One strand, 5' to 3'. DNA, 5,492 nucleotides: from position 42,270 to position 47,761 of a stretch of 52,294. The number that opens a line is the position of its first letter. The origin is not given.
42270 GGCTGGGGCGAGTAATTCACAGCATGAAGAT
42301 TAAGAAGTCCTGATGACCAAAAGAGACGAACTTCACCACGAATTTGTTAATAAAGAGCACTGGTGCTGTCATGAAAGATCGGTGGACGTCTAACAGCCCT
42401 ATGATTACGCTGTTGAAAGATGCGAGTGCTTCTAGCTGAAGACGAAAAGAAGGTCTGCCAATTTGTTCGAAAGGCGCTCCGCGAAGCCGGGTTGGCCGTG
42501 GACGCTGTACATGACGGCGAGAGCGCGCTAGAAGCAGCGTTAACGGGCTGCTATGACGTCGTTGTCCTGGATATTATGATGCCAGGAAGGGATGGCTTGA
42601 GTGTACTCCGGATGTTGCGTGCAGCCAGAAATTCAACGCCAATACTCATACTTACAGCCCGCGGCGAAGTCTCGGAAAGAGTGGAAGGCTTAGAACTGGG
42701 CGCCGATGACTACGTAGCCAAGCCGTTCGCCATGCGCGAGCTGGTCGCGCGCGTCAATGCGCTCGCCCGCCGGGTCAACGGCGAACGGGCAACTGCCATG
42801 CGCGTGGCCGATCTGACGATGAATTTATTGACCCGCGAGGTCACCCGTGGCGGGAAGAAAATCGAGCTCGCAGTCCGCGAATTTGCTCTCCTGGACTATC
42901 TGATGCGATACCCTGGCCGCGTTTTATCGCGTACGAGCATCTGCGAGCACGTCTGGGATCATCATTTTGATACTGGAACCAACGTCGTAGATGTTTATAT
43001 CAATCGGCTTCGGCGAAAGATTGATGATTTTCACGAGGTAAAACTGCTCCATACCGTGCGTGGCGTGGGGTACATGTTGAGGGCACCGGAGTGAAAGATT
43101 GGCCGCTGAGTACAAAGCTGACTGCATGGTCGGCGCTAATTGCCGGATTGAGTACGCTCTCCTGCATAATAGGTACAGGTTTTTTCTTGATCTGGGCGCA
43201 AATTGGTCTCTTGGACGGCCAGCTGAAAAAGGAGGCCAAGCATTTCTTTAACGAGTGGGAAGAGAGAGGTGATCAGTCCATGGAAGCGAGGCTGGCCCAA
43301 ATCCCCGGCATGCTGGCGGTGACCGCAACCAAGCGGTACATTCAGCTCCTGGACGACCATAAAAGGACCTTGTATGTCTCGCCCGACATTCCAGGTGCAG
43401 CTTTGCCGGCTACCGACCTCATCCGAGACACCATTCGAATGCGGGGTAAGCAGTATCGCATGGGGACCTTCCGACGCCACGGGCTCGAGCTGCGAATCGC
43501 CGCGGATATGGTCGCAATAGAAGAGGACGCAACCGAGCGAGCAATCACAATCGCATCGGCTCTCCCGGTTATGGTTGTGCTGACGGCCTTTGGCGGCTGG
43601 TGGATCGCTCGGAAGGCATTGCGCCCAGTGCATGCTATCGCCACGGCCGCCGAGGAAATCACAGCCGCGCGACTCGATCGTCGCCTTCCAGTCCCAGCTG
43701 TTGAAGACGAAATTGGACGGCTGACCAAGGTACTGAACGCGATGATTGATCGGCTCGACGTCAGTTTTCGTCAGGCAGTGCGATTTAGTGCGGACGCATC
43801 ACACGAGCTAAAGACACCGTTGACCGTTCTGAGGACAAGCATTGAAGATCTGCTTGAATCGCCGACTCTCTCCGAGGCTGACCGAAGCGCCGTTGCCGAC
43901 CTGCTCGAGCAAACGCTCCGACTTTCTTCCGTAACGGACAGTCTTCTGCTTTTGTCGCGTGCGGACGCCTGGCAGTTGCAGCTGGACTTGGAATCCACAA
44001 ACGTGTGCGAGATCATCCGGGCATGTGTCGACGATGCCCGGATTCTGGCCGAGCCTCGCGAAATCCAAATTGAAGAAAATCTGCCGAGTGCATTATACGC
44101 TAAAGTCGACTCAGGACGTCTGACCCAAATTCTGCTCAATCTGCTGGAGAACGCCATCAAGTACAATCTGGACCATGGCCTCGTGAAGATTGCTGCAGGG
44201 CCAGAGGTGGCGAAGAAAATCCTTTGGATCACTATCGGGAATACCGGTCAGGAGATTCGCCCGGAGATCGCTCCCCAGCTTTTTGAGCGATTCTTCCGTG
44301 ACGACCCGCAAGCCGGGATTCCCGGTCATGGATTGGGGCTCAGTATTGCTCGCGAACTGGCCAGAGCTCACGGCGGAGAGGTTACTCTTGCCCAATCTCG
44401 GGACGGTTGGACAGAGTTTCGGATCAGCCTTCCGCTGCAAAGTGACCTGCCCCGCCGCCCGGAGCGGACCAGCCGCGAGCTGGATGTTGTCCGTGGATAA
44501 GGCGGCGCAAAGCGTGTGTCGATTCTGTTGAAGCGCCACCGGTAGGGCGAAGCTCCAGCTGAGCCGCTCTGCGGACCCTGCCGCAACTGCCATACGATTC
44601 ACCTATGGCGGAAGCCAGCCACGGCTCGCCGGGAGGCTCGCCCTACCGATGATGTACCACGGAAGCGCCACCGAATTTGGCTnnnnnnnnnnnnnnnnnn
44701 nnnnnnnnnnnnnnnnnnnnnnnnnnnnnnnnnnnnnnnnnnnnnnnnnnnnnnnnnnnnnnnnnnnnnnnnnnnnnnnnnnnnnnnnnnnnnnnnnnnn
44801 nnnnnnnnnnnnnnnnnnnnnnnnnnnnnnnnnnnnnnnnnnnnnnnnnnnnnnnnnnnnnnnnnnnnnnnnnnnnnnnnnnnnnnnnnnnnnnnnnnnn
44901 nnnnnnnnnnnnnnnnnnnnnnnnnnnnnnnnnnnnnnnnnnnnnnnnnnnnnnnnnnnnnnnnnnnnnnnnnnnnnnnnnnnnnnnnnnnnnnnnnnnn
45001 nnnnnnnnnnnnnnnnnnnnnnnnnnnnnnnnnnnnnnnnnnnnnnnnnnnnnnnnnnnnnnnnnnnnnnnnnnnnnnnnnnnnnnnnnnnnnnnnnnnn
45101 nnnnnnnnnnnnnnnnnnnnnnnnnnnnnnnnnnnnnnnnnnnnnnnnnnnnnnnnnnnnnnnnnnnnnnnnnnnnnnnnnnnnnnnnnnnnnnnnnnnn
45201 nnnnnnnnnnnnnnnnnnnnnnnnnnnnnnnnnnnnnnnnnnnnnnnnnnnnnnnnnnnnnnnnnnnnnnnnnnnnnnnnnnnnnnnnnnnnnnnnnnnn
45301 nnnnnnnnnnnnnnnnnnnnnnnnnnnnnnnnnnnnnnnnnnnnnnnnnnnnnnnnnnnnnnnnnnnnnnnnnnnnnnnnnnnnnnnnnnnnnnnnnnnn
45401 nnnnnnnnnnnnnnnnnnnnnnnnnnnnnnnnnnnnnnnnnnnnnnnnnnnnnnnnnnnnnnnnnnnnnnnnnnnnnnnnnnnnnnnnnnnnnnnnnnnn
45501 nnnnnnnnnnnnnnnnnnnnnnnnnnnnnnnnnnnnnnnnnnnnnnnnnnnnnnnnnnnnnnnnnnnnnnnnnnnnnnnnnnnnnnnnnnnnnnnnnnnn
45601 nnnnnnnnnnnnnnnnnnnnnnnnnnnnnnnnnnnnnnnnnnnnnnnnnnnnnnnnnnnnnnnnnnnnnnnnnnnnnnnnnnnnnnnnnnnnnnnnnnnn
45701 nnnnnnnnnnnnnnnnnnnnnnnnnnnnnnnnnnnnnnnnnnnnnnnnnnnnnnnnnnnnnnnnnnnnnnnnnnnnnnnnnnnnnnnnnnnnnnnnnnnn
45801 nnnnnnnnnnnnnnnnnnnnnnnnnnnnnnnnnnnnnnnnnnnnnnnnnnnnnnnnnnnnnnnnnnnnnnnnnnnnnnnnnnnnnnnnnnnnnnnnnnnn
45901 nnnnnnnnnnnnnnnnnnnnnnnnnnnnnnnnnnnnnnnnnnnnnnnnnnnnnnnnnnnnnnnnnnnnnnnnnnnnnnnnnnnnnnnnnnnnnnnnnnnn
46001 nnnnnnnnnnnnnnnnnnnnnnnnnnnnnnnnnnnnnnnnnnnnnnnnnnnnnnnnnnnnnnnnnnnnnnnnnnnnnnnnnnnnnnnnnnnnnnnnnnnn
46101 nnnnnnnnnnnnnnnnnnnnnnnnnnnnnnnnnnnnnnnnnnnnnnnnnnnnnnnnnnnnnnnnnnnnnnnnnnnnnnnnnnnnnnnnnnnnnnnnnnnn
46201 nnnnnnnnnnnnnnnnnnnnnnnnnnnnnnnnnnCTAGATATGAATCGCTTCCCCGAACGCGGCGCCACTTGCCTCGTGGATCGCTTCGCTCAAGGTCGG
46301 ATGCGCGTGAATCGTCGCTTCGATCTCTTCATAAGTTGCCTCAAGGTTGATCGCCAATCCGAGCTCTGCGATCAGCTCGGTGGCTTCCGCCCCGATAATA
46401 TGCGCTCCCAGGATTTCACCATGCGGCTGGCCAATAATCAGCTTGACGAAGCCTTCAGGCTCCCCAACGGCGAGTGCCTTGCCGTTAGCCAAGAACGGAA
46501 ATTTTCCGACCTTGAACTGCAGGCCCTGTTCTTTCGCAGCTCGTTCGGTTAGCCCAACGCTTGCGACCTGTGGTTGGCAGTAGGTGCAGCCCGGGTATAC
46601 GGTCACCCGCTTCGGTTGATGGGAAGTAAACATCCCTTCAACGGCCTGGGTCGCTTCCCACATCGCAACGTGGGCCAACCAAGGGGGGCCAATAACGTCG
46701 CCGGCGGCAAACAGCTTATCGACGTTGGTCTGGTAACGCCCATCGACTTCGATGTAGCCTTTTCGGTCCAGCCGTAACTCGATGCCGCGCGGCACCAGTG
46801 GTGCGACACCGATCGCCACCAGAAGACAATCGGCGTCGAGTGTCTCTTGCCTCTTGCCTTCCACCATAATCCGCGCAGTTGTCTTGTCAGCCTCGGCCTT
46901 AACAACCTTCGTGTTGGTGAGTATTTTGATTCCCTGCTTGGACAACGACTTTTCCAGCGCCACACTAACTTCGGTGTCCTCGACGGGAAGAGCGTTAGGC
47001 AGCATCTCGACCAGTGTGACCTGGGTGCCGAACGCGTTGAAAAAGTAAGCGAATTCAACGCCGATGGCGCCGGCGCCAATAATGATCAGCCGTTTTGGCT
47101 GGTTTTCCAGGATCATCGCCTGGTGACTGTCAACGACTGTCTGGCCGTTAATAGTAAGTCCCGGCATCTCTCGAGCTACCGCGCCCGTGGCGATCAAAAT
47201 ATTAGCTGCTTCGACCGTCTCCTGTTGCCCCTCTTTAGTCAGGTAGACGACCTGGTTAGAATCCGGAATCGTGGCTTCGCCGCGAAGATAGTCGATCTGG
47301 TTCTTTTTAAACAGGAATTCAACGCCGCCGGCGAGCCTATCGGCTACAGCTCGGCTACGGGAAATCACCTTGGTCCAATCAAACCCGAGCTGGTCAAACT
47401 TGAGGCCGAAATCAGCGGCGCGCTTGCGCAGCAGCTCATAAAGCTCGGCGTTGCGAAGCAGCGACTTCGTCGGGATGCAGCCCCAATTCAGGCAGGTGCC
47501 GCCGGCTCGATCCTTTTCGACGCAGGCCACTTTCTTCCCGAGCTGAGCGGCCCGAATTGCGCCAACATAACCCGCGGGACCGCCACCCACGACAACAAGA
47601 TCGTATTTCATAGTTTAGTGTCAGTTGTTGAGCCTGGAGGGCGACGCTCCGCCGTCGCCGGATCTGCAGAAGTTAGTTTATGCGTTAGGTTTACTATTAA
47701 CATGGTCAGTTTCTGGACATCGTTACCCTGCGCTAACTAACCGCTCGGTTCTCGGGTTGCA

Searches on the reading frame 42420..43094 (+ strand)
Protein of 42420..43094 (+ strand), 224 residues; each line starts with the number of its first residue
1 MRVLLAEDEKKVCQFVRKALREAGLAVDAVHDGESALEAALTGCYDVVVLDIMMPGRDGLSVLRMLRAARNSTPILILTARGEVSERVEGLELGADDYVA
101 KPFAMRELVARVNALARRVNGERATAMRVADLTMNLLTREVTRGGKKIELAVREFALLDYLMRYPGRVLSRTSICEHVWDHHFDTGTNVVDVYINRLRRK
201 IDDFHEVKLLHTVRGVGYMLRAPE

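Call 84: search_protein_families(library=pfam, proteins=[window:42420-43094:+], max_evalue=0.00001)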
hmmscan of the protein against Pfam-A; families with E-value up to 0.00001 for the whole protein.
window:42420-43094:+ (224 aa): 2 families
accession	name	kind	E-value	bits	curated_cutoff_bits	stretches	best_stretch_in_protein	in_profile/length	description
PF00072.30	Response_reg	-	7.5e-30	103.8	30.2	1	3-113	1-111/111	Response regulator receiver domain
PF00486.34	Trans_reg_C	-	5.5e-27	94.1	26.2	1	145-220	1-77/77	Transcriptional regulatory protein, C terminal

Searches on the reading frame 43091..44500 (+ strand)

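Call 85: search_protein_families(library=pfam, proteins=[window:43091-44500:+], max_evalue=0.00001)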
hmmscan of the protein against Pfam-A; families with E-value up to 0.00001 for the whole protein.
window:43091-44500:+ (469 aa): 3 families
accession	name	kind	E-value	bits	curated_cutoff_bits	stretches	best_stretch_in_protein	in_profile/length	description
PF02518.31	HATPase_c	-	3.8e-24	85.7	26.4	1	340-450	2-110/111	Histidine kinase-, DNA gyrase B-, and HSP90-like ATPase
PF00512.31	HisKA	-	7.3e-13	48.8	26.9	1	231-293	4-65/66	His Kinase A (phospho-acceptor) domain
PF00672.30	HAMP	-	7.9e-13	49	25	1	171-222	1-51/53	HAMP domain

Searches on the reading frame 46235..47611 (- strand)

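Call 85: search_protein_families(library=pfam, proteins=[window:46235-47611:-], max_evalue=0.00001)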
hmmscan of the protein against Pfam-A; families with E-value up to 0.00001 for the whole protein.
window:46235-47611:- (458 aa): 11 families
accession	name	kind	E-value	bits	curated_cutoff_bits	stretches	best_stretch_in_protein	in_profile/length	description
PF07992.20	Pyr_redox_2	-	1.6e-70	238.3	26.1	1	3-320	1-291/291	Pyridine nucleotide-disulphide oxidoreductase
PF02852.28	Pyr_redox_dim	-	3.7e-38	130.6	25.3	1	340-447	2-109/110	Pyridine nucleotide-disulphide oxidoreductase, dimerisation domain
PF00070.33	Pyr_redox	-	3.9e-24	85.4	22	1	174-245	1-72/82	Pyridine nucleotide-disulphide oxidoreductase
PF13738.12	Pyr_redox_3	-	5.8e-12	45.9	30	1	129-304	119-305/305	Pyridine nucleotide-disulphide oxidoreductase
PF03486.20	HI0933_like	-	9e-11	42.1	50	0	4-38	2-36/244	HI0933-like protein Rossmann domain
PF01266.30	DAO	-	1e-10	42.1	27.9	0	4-62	1-65/353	FAD dependent oxidoreductase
PF12831.13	FAD_oxidored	-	1.7e-09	37.9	27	1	4-143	1-145/416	FAD dependent oxidoreductase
PF01134.28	GIDA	-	1.8e-09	37.6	22.1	1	4-144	1-150/391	Glucose inhibited division protein A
PF00890.30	FAD_binding_2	-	1.6e-07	31.3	20.4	1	4-41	1-38/414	FAD binding domain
PF13450.12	NAD_binding_8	-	4.2e-07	30.6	21.9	0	7-41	1-36/68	NAD(P)-binding Rossmann-like domain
PF13434.12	Lys_Orn_oxgnase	-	2.9e-06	27.1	21.3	0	89-214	104-232/339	L-lysine 6-monooxygenase/L-ornithine 5-monooxygenase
